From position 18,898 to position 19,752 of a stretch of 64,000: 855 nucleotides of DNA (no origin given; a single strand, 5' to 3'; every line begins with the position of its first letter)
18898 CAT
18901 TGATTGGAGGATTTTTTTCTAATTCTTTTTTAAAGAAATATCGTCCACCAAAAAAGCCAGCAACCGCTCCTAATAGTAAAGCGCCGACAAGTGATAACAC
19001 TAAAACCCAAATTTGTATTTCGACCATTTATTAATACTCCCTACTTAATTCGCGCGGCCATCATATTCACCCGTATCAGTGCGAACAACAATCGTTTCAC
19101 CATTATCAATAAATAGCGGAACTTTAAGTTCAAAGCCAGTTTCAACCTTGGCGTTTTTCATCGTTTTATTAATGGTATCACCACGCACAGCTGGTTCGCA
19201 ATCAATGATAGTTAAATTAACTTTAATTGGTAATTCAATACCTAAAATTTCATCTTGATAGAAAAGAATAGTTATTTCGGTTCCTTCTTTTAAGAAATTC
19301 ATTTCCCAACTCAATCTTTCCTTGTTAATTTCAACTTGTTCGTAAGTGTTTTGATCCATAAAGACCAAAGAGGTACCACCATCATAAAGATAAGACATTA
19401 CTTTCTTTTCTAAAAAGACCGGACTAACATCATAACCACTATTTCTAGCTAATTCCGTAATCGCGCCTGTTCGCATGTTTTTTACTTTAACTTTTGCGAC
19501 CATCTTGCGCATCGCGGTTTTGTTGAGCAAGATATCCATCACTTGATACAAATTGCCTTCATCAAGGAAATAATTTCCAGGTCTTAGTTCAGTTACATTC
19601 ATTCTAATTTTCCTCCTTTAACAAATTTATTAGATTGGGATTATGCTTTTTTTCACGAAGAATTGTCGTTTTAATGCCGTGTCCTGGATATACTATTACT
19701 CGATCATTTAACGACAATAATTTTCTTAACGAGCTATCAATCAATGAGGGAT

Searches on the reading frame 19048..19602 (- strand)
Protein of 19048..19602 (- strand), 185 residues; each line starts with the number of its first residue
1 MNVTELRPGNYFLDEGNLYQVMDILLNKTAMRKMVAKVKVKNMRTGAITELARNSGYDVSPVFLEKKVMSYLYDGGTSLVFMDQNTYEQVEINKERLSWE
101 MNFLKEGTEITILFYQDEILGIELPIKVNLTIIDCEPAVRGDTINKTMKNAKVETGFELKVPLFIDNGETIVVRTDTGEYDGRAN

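Call 71: list_cluster_members(proteins=[window:19048-19602:-, window:11998-13947:-, window:14052-14777:+, P0121])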
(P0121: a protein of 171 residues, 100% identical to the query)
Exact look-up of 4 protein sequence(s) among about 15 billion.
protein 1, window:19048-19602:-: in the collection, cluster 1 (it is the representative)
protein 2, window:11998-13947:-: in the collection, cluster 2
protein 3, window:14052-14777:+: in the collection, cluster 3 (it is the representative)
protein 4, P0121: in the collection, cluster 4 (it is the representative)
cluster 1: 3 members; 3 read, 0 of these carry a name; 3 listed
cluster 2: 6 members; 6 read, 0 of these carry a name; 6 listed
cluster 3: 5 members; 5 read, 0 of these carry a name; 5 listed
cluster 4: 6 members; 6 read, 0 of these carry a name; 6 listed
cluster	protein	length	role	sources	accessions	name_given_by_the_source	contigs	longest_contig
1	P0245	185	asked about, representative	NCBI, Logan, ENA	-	-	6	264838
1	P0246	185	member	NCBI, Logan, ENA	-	-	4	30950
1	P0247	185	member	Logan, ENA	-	-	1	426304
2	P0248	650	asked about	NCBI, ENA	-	-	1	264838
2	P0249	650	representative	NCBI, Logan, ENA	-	-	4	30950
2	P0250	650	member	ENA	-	-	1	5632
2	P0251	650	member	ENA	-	-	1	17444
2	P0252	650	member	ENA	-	-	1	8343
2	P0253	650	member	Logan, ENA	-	-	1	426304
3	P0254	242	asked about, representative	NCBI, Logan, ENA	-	-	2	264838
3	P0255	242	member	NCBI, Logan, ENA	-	-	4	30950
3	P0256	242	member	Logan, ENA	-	-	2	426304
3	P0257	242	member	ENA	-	-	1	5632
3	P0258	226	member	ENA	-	-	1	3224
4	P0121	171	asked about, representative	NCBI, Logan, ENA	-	-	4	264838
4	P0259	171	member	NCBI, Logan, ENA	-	-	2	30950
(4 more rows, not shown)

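Call 72: find_encoding_contigs(protein=P0259, flank=4500, max_places=4)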
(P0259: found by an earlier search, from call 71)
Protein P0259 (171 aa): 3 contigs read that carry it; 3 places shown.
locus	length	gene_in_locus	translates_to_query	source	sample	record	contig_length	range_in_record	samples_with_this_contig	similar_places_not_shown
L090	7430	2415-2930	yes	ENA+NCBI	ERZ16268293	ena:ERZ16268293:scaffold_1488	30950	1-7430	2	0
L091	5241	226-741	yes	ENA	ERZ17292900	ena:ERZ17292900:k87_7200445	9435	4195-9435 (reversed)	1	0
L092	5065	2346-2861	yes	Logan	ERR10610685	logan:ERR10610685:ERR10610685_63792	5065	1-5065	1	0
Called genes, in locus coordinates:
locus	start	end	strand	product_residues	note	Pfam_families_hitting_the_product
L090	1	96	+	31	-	?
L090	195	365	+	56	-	PF00471:Ribosomal_L33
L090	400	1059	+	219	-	PF00753:Lactamase_B, PF23023:Anti-Pycsar_Apyc1, PF19583:ODP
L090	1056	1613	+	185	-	PF08207:EFP_N, PF01132:EFP, PF09285:Elong-fact-P_C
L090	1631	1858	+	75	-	PF03672:UPF0154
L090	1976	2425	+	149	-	-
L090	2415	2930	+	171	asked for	-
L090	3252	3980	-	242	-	PF02660:G3P_acyltransf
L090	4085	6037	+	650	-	PF02518:HATPase_c, PF00204:DNA_gyraseB, PF01751:Toprim, PF00986:DNA_gyraseB_C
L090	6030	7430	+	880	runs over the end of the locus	PF00521:DNA_topoisoIV, PF03989:DNA_gyraseA_C (weak)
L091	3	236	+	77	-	?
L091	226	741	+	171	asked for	-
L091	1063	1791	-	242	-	PF02660:G3P_acyltransf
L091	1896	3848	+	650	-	PF02518:HATPase_c, PF00204:DNA_gyraseB, PF01751:Toprim, PF00986:DNA_gyraseB_C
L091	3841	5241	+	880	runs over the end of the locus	PF00521:DNA_topoisoIV, PF03989:DNA_gyraseA_C (weak)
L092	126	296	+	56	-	PF00471:Ribosomal_L33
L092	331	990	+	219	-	PF00753:Lactamase_B, PF23023:Anti-Pycsar_Apyc1, PF19583:ODP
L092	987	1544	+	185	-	PF08207:EFP_N, PF01132:EFP, PF09285:Elong-fact-P_C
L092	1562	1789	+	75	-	PF03672:UPF0154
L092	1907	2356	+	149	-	-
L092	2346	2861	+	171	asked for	-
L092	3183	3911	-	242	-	PF02660:G3P_acyltransf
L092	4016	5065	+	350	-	?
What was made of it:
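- Closest known: Effector-immunity pairs with BLIP/BamE-like immunity or inhibitor proteins. Same: Orphan partner genes persist without the enzyme gene (call 72), as is known for orphan immunity genes (own knowledge).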
